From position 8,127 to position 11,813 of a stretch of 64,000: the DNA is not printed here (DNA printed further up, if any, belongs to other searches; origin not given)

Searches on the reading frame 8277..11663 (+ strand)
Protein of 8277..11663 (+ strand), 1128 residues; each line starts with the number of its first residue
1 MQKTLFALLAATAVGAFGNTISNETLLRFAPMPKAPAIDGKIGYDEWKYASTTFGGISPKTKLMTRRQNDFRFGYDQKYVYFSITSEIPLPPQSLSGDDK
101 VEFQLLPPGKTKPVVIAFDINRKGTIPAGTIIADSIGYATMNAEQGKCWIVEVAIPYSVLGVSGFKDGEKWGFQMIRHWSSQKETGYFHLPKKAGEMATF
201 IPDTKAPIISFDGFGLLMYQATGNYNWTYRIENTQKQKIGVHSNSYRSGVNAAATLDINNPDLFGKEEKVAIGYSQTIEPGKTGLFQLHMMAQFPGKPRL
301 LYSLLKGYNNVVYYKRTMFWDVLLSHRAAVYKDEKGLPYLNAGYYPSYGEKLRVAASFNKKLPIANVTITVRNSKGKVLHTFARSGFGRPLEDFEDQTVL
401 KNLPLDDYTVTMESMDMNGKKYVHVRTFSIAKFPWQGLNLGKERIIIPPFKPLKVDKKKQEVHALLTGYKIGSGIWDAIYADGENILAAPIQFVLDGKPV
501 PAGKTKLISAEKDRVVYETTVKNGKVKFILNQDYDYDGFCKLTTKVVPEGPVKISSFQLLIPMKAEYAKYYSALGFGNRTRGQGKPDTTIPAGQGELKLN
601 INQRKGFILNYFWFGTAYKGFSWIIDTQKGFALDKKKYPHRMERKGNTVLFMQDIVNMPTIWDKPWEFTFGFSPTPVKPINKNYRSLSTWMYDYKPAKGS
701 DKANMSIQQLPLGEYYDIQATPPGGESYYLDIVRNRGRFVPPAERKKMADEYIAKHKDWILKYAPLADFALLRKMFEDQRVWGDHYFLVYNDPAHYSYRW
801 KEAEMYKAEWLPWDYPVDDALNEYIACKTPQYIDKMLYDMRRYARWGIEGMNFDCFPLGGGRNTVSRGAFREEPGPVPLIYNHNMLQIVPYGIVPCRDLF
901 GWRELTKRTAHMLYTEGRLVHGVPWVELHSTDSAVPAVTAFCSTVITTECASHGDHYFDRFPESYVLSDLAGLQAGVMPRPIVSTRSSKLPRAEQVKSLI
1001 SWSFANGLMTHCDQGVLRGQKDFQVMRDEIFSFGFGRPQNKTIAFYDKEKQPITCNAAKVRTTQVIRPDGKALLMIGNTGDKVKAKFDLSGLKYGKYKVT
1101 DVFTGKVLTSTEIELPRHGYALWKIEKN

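Call 48: search_protein_families(library=pfam, proteins=[window:8277-11663:+], max_evalue=0.0001)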
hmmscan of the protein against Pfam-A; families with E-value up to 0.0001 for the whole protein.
window:8277-11663:+ (1128 aa): 2 families
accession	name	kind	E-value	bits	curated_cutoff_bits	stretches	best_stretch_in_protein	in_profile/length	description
PF19543.5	GH123_N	-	2.6e-09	36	22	1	432-587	323-488/969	Glycoside hydrolase 123, N-terminal domain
PF17801.7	Melibiase_C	-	5.1e-05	23.7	22.9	0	1069-1125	13-71/71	Alpha galactosidase C-terminal beta sandwich domain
